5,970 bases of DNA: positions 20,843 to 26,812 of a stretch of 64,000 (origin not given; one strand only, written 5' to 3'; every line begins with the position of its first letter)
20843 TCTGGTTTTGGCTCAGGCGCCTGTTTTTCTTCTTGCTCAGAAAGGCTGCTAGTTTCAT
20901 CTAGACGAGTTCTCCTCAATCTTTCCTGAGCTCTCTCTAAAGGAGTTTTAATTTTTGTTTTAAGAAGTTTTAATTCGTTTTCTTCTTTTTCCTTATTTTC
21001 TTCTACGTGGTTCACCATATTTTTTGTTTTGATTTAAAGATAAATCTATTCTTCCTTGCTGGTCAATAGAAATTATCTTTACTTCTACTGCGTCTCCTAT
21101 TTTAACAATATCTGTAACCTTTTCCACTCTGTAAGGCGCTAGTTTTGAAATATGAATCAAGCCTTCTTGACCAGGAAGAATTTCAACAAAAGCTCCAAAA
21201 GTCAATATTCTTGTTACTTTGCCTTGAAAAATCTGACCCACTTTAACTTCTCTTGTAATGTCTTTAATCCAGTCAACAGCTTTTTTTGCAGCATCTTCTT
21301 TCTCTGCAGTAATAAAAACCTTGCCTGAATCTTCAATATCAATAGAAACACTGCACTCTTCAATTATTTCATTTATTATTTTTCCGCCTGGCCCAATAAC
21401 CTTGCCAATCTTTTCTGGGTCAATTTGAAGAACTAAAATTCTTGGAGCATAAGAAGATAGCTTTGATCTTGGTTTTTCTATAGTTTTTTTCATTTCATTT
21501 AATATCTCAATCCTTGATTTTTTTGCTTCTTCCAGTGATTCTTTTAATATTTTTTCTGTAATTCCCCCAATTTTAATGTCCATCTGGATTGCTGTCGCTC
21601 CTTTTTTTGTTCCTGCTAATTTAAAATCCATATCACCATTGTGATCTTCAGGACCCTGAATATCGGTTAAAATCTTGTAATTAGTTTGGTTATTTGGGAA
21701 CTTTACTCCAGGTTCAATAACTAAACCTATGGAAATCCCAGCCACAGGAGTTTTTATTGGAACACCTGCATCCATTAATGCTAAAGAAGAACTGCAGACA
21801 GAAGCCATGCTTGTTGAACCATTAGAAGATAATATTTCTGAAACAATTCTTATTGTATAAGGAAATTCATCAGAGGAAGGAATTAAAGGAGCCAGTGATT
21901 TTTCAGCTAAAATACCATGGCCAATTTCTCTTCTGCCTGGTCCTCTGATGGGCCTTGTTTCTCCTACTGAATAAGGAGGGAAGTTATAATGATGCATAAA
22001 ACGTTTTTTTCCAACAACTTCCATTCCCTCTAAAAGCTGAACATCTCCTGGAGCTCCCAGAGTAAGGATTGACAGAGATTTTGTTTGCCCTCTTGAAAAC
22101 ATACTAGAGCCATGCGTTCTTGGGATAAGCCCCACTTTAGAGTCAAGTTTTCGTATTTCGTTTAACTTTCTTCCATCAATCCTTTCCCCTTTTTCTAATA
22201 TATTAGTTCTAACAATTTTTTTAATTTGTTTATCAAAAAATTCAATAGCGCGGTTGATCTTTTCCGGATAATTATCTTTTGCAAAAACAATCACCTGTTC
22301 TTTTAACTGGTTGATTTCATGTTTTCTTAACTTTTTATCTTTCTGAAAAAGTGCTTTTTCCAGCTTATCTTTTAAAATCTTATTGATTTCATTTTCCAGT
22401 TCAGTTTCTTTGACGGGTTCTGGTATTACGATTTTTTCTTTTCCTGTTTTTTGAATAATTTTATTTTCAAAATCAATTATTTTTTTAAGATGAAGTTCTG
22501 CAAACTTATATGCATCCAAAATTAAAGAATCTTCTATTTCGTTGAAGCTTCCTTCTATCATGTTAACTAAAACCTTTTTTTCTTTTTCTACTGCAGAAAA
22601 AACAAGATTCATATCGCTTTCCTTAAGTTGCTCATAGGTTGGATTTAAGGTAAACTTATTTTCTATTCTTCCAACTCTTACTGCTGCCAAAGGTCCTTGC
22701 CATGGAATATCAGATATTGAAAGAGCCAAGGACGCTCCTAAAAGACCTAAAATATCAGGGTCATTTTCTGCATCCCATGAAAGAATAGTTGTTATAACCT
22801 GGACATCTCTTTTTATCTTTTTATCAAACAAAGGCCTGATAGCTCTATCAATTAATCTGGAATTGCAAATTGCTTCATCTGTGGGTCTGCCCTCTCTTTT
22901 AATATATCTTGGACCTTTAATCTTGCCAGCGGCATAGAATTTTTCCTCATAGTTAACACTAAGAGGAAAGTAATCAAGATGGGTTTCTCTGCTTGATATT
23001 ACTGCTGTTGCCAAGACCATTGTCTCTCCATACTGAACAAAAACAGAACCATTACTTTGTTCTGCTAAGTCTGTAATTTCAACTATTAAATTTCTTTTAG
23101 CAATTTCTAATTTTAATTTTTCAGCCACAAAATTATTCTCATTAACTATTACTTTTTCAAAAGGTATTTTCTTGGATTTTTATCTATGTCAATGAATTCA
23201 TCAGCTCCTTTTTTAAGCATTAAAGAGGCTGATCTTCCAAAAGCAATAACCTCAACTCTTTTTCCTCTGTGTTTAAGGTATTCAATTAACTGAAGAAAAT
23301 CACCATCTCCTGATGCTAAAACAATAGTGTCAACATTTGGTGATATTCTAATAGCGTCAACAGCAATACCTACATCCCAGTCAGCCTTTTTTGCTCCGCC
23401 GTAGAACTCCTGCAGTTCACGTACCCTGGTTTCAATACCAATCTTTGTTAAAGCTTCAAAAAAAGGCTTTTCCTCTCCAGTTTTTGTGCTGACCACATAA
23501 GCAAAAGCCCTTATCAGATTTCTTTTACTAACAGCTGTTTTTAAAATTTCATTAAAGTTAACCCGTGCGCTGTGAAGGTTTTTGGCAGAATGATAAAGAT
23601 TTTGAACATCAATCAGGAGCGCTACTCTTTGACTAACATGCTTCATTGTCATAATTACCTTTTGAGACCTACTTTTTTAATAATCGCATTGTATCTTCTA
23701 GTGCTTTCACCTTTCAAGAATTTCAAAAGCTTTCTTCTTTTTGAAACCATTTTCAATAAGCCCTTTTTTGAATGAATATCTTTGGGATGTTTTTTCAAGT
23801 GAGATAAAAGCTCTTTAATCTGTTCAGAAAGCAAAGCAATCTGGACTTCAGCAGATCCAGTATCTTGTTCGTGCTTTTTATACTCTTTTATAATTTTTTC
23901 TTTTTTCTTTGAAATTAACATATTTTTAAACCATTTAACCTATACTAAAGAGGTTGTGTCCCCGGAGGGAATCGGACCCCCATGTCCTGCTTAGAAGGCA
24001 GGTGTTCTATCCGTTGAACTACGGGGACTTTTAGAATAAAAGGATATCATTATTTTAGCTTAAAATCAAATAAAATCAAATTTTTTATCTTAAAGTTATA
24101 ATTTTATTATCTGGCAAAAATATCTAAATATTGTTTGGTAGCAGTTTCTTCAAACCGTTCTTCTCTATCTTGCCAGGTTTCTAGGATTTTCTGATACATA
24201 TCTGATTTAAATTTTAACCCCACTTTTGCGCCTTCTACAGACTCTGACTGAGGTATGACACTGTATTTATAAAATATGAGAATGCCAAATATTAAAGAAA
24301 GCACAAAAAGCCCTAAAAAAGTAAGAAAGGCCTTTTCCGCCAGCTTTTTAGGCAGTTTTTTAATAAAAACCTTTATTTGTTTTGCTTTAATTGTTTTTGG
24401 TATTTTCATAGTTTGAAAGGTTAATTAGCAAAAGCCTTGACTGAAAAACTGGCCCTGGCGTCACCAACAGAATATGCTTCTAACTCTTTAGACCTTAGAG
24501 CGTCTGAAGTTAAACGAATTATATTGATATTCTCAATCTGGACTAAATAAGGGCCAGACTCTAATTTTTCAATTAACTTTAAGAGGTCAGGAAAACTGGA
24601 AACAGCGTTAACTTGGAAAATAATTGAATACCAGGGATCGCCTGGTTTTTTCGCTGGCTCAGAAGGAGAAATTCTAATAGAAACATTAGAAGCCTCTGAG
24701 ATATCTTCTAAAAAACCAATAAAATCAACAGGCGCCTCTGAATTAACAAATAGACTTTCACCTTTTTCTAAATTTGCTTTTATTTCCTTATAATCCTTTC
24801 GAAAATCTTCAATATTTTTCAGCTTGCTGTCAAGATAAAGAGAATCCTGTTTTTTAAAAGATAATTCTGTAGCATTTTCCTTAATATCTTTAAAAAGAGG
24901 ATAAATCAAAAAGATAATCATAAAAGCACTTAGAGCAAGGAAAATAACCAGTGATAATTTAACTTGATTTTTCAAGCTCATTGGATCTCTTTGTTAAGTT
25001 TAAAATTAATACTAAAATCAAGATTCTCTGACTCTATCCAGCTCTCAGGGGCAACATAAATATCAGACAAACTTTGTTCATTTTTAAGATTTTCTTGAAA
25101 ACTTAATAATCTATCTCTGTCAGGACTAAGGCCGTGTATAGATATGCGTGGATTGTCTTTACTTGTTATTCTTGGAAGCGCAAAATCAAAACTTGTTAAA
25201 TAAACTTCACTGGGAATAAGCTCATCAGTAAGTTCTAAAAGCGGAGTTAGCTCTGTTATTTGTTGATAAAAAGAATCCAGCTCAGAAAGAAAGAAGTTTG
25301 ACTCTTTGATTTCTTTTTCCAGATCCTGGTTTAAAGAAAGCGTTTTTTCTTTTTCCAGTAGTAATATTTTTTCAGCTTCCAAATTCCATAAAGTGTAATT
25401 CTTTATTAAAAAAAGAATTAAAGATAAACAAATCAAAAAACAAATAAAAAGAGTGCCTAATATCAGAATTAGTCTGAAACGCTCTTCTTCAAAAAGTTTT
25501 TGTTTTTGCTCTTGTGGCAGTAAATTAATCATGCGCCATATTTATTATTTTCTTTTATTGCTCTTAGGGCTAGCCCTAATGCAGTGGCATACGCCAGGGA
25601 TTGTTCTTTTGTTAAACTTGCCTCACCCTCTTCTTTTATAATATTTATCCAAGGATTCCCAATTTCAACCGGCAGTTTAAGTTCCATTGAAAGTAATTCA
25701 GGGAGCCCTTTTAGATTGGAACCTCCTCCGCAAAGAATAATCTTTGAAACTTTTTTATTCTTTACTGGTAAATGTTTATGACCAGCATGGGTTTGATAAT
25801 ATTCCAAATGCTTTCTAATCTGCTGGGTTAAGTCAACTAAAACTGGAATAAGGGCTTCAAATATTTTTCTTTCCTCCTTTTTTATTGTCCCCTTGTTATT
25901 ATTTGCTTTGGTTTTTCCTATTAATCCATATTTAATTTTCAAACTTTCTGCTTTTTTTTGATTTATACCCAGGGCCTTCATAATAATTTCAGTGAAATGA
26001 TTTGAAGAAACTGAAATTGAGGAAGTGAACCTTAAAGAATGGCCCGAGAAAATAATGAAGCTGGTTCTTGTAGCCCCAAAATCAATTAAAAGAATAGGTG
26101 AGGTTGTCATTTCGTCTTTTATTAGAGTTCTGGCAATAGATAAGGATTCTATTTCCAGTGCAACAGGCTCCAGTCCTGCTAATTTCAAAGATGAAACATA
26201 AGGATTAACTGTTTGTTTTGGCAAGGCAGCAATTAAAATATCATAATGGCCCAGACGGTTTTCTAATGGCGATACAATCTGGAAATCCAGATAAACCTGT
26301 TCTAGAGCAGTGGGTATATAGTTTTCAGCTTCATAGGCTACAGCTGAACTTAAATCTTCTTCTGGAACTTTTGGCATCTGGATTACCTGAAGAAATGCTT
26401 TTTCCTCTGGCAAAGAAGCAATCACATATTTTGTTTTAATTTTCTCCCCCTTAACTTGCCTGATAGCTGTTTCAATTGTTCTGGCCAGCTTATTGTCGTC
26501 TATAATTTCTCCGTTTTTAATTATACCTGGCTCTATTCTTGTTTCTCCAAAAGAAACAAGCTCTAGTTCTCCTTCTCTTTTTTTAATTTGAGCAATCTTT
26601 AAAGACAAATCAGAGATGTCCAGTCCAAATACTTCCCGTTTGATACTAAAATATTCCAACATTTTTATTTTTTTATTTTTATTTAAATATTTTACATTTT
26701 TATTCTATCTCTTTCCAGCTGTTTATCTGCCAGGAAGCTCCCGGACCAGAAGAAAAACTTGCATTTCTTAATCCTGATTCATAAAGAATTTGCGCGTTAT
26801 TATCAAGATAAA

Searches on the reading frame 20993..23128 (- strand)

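Call 38: search_protein_families(library=pfam, proteins=[window:20993-23128:-], max_evalue=0.00001)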
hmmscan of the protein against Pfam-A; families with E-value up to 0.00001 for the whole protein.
window:20993-23128:- (711 aa): 5 families
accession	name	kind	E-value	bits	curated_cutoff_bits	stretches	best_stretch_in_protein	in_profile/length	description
PF01138.27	RNase_PH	-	1.9e-53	180.8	25.5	2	324-457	1-130/130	3' exoribonuclease family, domain 1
PF00575.29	S1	-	2.3e-18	66.8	22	1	628-698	2-73/74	S1 RNA binding domain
PF03725.20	RNase_PH_C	-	9.3e-16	58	20.8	1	145-210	1-64/67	3' exoribonuclease family, domain 2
PF00013.35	KH_1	-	3.7e-11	43.1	21.5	1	566-622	3-65/66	KH domain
PF03726.19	PNPase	-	6.4e-10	39.8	24.6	1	243-321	1-81/81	Polyribonucleotide nucleotidyltransferase, RNA binding domain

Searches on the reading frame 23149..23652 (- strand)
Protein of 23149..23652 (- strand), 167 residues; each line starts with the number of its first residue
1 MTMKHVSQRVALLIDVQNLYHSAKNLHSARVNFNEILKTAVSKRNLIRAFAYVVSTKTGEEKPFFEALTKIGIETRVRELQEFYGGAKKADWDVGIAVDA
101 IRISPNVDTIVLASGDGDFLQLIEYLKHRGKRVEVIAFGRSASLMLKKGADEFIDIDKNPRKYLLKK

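Call 39: search_protein_families(library=pfam, proteins=[window:23149-23652:-], max_evalue=0.00001)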
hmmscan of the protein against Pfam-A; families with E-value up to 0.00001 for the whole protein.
window:23149-23652:- (167 aa): 1 family
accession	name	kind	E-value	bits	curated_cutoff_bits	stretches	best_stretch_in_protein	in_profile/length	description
PF01936.24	NYN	-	2.5e-35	122.5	24.2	1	9-157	1-145/145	NYN domain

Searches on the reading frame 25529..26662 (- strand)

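Call 39: search_protein_families(library=pfam, proteins=[window:25529-26662:-], max_evalue=0.00001)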
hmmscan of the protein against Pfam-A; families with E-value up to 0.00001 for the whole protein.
window:25529-26662:- (377 aa): 3 families
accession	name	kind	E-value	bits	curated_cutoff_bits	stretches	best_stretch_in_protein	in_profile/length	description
PF11104.14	PilM_2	-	2.6e-47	161.8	27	1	13-368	1-339/340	Type IV pilus assembly protein PilM;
PF14450.12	FtsA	-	2.9e-22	79.8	31.8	1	192-363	2-127/127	Cell division protein FtsA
PF06723.19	MreB_Mbl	-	1.4e-08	34.4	27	1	190-339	147-308/327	MreB/Mbl protein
